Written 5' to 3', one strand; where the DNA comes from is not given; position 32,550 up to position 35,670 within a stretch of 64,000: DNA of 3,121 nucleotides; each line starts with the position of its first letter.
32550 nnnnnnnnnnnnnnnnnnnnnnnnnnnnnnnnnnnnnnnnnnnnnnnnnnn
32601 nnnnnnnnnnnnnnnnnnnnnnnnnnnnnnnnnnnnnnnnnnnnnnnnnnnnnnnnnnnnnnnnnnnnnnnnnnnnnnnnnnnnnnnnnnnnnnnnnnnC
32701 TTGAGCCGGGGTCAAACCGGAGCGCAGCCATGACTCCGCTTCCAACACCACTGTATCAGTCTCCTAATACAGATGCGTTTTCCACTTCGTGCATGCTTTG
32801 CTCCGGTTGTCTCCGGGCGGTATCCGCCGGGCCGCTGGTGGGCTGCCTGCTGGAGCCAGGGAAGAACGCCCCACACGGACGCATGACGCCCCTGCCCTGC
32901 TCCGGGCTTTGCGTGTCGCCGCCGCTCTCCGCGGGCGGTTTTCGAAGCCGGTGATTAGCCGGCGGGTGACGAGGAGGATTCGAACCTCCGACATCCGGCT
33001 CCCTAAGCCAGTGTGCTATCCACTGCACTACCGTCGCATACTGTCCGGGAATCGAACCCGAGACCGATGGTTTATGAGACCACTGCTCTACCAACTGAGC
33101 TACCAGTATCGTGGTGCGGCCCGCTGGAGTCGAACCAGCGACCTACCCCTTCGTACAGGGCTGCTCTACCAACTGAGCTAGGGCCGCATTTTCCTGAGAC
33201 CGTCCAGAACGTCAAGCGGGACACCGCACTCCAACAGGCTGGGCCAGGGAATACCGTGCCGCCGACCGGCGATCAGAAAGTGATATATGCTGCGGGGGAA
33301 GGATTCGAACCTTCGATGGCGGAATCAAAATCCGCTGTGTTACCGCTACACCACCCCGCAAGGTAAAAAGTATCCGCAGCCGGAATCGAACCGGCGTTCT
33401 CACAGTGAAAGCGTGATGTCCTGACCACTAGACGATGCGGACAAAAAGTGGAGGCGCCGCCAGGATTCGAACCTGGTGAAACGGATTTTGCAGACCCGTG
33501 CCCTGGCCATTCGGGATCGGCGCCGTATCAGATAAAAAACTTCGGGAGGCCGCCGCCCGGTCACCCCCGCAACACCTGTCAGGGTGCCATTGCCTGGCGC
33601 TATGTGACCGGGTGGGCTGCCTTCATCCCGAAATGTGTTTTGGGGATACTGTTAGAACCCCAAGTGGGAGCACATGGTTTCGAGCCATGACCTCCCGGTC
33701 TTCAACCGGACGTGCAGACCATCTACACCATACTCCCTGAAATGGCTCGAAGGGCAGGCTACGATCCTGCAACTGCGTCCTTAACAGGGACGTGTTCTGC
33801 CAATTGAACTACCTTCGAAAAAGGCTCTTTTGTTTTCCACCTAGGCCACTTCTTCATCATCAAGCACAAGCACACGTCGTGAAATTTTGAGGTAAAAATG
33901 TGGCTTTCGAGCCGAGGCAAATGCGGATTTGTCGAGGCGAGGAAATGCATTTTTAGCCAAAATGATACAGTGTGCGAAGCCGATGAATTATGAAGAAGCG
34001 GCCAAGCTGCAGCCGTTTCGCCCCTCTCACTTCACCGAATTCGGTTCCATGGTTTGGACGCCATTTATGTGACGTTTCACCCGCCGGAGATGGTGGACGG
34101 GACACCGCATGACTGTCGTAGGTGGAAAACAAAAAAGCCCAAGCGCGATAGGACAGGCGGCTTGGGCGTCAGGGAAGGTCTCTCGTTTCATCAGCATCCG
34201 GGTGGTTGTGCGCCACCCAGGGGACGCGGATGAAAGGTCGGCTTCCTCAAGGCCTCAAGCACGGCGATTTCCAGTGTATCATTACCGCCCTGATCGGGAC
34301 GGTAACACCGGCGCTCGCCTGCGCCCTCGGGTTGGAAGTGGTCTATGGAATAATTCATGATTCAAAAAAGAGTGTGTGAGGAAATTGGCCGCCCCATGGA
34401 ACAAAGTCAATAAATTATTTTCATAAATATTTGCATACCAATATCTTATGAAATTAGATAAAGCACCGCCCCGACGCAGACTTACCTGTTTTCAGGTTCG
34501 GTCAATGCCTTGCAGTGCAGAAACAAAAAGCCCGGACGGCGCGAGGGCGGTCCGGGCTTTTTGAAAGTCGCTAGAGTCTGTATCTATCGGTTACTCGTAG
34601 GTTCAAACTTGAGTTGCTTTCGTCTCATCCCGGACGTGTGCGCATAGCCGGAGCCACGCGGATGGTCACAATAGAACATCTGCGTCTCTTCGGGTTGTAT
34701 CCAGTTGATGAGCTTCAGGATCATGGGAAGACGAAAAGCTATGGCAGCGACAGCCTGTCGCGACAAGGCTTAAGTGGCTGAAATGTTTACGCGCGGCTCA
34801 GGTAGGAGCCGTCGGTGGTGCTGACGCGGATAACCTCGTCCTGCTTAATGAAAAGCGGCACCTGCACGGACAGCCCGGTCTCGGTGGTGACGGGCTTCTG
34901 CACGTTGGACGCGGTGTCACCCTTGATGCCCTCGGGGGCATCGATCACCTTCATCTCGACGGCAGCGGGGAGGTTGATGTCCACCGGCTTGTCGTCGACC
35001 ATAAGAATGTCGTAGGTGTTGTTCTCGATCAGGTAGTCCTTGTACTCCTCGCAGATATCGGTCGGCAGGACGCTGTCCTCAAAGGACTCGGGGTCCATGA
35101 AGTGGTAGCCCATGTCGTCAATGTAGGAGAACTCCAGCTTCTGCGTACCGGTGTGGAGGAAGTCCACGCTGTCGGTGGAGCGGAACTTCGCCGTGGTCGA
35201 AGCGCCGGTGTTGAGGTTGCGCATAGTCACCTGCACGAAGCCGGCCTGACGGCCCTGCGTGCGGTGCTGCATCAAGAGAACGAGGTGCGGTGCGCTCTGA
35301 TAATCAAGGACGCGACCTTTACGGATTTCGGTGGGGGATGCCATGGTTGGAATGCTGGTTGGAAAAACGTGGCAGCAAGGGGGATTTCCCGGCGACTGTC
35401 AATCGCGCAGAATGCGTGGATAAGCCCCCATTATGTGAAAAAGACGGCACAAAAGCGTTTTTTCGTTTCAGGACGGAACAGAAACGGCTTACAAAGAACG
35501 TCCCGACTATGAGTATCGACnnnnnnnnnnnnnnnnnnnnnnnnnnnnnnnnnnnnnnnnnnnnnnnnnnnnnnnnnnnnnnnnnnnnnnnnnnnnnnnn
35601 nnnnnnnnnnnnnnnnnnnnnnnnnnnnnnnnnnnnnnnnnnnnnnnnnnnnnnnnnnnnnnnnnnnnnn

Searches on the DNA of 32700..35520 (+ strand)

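Call 55: search_rna_families(source=window, start=32700, end=35520, threshold=evalue, max_evalue=1)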
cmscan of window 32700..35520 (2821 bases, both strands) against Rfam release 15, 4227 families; matches with E-value up to 1: 12.
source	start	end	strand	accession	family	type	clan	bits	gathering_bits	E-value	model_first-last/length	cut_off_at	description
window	33290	33360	-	RF00005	tRNA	Gene; tRNA;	CL00001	66.2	29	1.5e-13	1-71/71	no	tRNA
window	33371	33442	-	RF00005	tRNA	Gene; tRNA;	CL00001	60.9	29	4.3e-12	1-71/71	no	tRNA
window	33115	33187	-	RF00005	tRNA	Gene; tRNA;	CL00001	60.5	29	5.5e-12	1-71/71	no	tRNA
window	33746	33818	-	RF00005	tRNA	Gene; tRNA;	CL00001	56.8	29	5.8e-11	1-71/71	no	tRNA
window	32965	33037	-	RF00005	tRNA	Gene; tRNA;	CL00001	54.3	29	2.8e-10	1-71/71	no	tRNA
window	33665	33737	-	RF00005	tRNA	Gene; tRNA;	CL00001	53.3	29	5.3e-10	1-71/71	no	tRNA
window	33038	33109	-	RF00005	tRNA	Gene; tRNA;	CL00001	49.9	29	4.7e-09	1-70/71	no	tRNA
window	33452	33524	-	RF00005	tRNA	Gene; tRNA;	CL00001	39.9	29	2.6e-06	1-71/71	no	tRNA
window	33114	33187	+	RF04354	Plastid-ycf2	Cis-reg;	-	29.4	65.7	0.0023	1-75/75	no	Plastid-ycf2 5UTR RNA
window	33453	33524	-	RF01684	mascRNA-menRNA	Gene;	-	26.3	42.5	0.019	1-56/56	no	MALAT1-associated small cytoplasmic RNA/MEN beta RNA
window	33370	33442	+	RF04354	Plastid-ycf2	Cis-reg;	-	25.5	65.7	0.026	1-75/75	no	Plastid-ycf2 5UTR RNA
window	33083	33145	-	RF02553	YrlA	Gene; sRNA;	-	22.9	69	0.091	25-83/114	no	Y RNA-like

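Call 68: search_dna_similar(query=window:32900-33900:+, collection=phages, mode=distant, max_rows=8)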
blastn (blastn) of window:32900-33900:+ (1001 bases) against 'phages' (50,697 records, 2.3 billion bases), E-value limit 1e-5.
Records with a match: 417; places in all: 419; records where one place covers at least 80% of the query: 0.
Best place of each record, by identity: 95-99% 1; 90-95% 1; 80-90% 336; 60-80% 79.
By first word of the organism name: Vibrio 241; Mycobacterium 58; Acinetobacter 19; Pseudomonas 13; Microbacterium 11; Xanthomonas 9; Streptomyces 8; Aeromonas 7; Cellulophaga 7; Salmonella 5; and 19 more.
By host as written in the record: - 214; Mycobacterium smegmatis mc2 155 35; Vibrio harveyi BAA-1116 27; Mycobacterium smegmatis mc#155 10; Acinetobacter baumannii 7; Microbacterium foliorum NRRL B-24224 6; Vibrio campbellii BB120 5; Mycobacterium tuberculosis; Mycobacterium smegmatis 5; and 62 more.
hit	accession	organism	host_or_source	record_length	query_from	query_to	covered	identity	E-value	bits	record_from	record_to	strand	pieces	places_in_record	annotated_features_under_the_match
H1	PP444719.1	Proteus phage J3S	Proteus mirabilis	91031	142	286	14%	70.2%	3e-7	63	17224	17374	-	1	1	none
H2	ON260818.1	Mycobacterium phage Hilltopfarm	Mycobacterium smegmatis mc#155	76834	147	284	14%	72.3%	9e-8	65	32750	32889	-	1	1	40: tRNA-Arg | 41: tRNA-Met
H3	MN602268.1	Bacteriophage DSS3_MAL1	-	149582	150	290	14%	70.6%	1e-6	62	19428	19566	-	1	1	tRNA-Arg | tRNA-Thr | hypothetical protein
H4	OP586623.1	Erwinia phage IT22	Erwinia amylovora PGL Z1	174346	148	281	13%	72.3%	3e-8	66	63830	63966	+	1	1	tRNA-Arg | tRNA-Thr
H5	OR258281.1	Xanthomonas phage XaC1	Xanthomonas vesicatoria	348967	149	284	14%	70.9%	3e-8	66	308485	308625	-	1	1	tRNA-Thr | tRNA-Asn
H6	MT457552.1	Shewanella phage Thanatos-1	water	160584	148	282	13%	71.3%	1e-6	62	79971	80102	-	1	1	tRNA-Arg | tRNA-Met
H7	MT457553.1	Shewanella phage Thanatos-2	water from a small stream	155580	148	282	13%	71.3%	1e-6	62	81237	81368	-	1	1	tRNA-Arg | tRNA-Met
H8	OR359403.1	Aeromonas phage 1233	Aeromonas sp.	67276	149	281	13%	71.9%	4e-6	59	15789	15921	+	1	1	none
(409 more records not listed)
